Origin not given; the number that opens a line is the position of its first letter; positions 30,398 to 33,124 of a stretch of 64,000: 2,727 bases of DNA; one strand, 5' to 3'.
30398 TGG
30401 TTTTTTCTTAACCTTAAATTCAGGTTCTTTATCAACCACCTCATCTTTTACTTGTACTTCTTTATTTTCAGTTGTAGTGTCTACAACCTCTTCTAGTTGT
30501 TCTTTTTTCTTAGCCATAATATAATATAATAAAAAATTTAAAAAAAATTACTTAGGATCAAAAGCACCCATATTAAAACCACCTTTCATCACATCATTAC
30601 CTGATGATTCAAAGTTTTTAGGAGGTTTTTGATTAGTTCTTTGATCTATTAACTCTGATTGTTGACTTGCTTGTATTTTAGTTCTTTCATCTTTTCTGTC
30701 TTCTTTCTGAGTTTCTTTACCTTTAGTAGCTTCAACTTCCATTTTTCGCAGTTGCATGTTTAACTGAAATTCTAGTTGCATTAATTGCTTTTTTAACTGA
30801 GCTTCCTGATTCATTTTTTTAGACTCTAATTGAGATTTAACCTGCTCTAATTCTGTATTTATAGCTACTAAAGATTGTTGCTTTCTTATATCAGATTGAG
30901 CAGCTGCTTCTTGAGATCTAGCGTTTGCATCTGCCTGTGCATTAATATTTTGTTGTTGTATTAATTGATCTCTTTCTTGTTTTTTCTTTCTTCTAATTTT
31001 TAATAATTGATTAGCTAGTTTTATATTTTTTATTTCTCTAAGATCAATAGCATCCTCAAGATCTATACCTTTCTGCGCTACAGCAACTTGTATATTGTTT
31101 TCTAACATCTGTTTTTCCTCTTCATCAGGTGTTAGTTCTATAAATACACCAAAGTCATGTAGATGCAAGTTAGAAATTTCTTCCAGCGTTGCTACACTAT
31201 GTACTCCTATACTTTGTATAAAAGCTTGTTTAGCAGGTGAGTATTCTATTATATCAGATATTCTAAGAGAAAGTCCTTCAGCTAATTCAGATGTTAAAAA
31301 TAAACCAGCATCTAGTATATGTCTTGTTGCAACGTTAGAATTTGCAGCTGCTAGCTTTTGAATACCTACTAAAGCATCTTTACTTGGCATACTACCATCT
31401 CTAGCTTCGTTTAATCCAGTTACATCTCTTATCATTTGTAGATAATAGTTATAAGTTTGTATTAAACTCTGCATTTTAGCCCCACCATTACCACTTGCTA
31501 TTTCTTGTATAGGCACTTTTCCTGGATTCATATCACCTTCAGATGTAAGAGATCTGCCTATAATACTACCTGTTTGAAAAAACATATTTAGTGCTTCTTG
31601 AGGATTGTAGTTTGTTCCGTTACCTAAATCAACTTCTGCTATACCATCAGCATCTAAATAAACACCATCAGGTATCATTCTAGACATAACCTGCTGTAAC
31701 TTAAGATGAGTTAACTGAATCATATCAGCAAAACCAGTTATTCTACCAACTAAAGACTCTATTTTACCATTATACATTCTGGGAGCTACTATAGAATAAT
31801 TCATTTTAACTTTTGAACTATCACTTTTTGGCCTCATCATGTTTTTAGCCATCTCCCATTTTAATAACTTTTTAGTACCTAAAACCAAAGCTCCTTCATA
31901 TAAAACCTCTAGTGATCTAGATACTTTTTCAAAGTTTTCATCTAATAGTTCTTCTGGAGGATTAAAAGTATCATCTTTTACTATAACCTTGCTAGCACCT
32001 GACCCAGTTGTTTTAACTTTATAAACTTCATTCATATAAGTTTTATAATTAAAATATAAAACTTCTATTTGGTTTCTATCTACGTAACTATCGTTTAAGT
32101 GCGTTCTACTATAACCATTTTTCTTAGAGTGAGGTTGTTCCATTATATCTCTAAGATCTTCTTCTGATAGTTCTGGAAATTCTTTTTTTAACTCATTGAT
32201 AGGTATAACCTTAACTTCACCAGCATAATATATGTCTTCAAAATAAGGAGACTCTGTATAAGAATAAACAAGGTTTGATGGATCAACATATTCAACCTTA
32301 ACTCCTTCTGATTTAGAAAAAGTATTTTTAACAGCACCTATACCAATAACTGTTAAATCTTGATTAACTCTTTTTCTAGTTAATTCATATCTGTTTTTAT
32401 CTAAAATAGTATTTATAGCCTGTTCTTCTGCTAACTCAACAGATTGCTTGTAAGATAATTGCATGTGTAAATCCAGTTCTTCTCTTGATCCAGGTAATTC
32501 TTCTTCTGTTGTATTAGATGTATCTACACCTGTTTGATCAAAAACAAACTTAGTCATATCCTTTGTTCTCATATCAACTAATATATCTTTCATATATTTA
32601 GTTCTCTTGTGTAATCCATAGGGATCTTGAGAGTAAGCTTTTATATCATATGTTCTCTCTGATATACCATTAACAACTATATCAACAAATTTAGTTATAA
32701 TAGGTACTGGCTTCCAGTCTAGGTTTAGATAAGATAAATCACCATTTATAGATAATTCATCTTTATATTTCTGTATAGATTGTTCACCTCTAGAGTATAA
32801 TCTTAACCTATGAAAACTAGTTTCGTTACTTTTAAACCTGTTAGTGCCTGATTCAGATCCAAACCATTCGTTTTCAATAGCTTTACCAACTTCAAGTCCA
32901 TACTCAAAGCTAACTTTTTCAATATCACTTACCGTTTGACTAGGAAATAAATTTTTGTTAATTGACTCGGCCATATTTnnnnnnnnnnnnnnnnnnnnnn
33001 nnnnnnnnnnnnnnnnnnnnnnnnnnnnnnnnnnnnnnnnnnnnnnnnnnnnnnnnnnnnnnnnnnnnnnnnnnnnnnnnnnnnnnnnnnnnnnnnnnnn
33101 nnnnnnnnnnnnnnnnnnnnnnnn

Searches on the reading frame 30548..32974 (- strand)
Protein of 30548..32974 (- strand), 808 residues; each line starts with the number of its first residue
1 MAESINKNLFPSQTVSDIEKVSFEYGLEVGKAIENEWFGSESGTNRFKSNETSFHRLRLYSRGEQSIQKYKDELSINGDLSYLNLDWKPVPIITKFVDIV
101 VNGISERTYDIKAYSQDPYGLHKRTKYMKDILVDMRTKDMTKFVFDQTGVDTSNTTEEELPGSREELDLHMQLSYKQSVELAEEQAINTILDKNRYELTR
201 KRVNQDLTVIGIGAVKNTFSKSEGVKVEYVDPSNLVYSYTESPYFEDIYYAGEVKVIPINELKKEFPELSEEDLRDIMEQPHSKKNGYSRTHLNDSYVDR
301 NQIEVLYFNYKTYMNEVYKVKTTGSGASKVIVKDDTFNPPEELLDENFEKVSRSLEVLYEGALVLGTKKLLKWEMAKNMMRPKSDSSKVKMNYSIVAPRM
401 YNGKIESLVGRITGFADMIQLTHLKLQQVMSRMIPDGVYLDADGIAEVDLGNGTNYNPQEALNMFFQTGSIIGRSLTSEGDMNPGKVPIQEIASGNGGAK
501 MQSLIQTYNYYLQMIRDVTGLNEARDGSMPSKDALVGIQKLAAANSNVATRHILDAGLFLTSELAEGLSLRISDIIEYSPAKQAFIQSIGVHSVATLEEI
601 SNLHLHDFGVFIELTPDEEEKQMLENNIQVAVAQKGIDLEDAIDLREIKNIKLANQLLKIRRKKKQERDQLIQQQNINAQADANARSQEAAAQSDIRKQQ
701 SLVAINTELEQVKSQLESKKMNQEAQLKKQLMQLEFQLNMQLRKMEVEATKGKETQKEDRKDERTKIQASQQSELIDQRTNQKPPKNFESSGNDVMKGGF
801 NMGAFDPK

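Call 8: search_protein_families(library=phrogs, proteins=[window:30548-32974:-], max_evalue=0.001)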
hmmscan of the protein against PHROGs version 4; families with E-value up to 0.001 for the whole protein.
window:30548-32974:- (808 aa): 2 families
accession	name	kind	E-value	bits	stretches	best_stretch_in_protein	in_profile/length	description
phrog_6547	-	head and packaging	1e-148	497.8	1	9-794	8-825/827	portal protein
phrog_156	-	head and packaging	1.5e-06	28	1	184-354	101-271/681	portal protein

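Call 11: search_dna_similar(query=window:30548-32974:-, collection=phages, mode=protein, max_rows=20)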
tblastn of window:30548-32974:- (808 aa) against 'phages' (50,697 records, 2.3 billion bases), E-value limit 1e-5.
Records with a match: 87; places in all: 87; records where one place covers at least 80% of the query: 87.
Best place of each record, by identity: <60% 87.
By first word of the organism name: Flavobacterium 68; Cellulophaga 15; Tenacibaculum 2; Caudoviricetes 1; Maribacter 1.
By host as written in the record: Flavobacterium sp. BAL314 68; Cellulophaga sp. HaHa_2_95 4; Cellulophaga baltica NN016038 2; Cellulophaga baltica #13 2; Cellulophaga baltica NN016046 2; Cellulophaga baltica #19 2; Cellulophaga baltica #18 2; Tenacibaculum sp. AHE14PA 2; and 3 more.
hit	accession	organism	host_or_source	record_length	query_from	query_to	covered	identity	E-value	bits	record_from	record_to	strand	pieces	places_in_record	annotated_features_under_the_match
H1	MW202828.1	Caudoviricetes sp.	Manatee Spring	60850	5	808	100%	53.4%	0e+0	836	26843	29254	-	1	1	P22 like portal protein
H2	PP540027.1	Maribacter phage Panino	Maribacter halichondriae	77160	3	808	100%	46.3%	0e+0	678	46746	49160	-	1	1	portal protein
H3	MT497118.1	Flavobacterium phage vB_FspP_elemoA_7-9C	Flavobacterium sp. BAL314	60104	4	808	100%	42.3%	0e+0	639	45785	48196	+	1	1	structural protein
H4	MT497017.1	Flavobacterium phage vB_FspP_elemoA_7-9A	Flavobacterium sp. BAL314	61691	4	808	100%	42.3%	0e+0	639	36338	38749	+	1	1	structural protein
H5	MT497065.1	Flavobacterium phage vB_FspP_elemoA_13-1A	Flavobacterium sp. BAL314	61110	4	808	100%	42.3%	0e+0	639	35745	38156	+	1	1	structural protein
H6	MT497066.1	Flavobacterium phage vB_FspP_elemoC_13-1C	Flavobacterium sp. BAL314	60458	4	808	100%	42.3%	0e+0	639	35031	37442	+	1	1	structural protein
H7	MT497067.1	Flavobacterium phage vB_FspP_elemoC_14-1A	Flavobacterium sp. BAL314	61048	4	808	100%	42.3%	0e+0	639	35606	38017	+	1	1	structural protein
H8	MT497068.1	Flavobacterium phage vB_FspP_elemoB_14-3B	Flavobacterium sp. BAL314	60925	4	808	100%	42.3%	0e+0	639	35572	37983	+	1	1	structural protein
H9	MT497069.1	Flavobacterium phage vB_FspP_elemoA_15-9B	Flavobacterium sp. BAL314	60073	4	808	100%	42.3%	0e+0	639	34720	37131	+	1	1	structural protein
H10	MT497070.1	Flavobacterium phage vB_FspP_elemoA_2-5C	Flavobacterium sp. BAL314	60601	4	808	100%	42.3%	0e+0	639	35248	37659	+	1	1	structural protein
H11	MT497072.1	Flavobacterium phage vB_FspP_elemoE_6-9C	Flavobacterium sp. BAL314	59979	4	808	100%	42.3%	0e+0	639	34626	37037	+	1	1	structural protein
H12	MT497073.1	Flavobacterium phage vB_FspP_elemoA_8-9C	Flavobacterium sp. BAL314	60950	4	808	100%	42.3%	0e+0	639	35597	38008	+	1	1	structural protein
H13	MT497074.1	Flavobacterium phage vB_FspP_elemoA_1-5B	Flavobacterium sp. BAL314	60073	4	808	100%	42.3%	0e+0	639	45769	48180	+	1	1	structural protein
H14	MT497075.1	Flavobacterium phage vB_FspP_elemoA_1-9A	Flavobacterium sp. BAL314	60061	4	808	100%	42.3%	0e+0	639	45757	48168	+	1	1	structural protein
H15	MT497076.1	Flavobacterium phage vB_FspP_elemoA_1-9B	Flavobacterium sp. BAL314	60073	4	808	100%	42.3%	0e+0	639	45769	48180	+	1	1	structural protein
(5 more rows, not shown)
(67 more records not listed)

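Call 12: get_annotated_region(hit=H1, flank=20000)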
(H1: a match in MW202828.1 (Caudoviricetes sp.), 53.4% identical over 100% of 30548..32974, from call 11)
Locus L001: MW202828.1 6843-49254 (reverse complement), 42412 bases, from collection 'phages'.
description: Podoviridae sp. isolate ctfjg026, complete genome.
organism: Caudoviricetes sp. (NCBI taxid 2832643)
taxonomy: Viruses; Duplodnaviria; Heunggongvirae; Uroviricota; Caudoviricetes
host: -; source: Manatee Spring; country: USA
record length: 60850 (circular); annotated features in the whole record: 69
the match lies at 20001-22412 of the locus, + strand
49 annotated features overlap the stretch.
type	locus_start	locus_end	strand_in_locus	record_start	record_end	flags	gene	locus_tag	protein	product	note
CDS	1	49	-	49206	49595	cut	-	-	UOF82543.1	hypothetical protein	-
CDS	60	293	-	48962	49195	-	-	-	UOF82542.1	hypothetical protein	-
CDS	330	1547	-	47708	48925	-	-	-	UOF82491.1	gamma-glutamyl cyclotransferase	-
CDS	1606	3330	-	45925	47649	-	-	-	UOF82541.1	hypothetical protein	-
CDS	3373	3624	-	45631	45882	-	-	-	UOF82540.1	septum sitE-determining protein diviva cell divisioN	-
CDS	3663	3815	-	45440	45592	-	-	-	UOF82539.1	hypothetical protein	-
CDS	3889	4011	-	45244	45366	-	-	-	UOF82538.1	hypothetical protein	-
CDS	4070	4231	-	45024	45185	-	-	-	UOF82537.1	hypothetical protein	-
CDS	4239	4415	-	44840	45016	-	-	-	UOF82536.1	hypothetical protein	-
CDS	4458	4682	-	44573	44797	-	-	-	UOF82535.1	poxvirus virion envelope protein A14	-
CDS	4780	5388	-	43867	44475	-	-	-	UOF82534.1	hypothetical protein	-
CDS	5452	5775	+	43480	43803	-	-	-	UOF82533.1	hypothetical protein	-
CDS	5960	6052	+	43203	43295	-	-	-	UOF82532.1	hypothetical protein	-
CDS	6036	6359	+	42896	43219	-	-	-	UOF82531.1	hypothetical protein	-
CDS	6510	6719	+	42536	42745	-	-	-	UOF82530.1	hypothetical protein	-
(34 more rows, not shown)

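Call 13: get_annotated_region(hit=H2, flank=20000)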
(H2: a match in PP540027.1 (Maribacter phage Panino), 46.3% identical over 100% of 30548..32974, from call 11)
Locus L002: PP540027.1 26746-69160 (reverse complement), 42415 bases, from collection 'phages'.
description: Maribacter phage Panino, complete genome.
organism: Maribacter phage Panino (NCBI taxid 3135610)
taxonomy: Viruses; Duplodnaviria; Heunggongvirae; Uroviricota; Caudoviricetes
host: Maribacter halichondriae; source: Halichondria panicea sponge tissue; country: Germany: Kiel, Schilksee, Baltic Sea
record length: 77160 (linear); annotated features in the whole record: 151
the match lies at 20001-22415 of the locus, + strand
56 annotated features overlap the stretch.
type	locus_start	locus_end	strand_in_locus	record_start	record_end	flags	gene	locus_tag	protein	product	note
CDS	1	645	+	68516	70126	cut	-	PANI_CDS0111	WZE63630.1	chaperonin groEL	-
CDS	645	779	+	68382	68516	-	-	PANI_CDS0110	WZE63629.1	hypothetical protein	-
CDS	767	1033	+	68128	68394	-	-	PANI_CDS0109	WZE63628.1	hypothetical protein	-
CDS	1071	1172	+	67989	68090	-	-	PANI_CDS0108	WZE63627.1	hypothetical protein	-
tRNA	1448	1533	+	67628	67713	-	-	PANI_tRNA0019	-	tRNA-Ser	-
CDS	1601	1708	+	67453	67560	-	-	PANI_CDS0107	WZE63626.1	hypothetical protein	-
tRNA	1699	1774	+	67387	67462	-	-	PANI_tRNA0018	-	tRNA-Asn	-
tRNA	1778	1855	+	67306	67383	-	-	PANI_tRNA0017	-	tRNA-Trp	-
tRNA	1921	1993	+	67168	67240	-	-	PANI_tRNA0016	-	tRNA-Phe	-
CDS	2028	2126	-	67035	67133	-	-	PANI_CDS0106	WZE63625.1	hypothetical protein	-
CDS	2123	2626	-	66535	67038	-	-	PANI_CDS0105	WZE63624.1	hypothetical protein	-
CDS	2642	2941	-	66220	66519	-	-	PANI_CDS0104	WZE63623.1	hypothetical protein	-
CDS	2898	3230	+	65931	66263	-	-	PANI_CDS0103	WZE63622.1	hypothetical protein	-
CDS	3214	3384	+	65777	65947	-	-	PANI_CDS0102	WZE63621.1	hypothetical protein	-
CDS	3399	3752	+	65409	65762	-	-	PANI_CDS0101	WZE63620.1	hypothetical protein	-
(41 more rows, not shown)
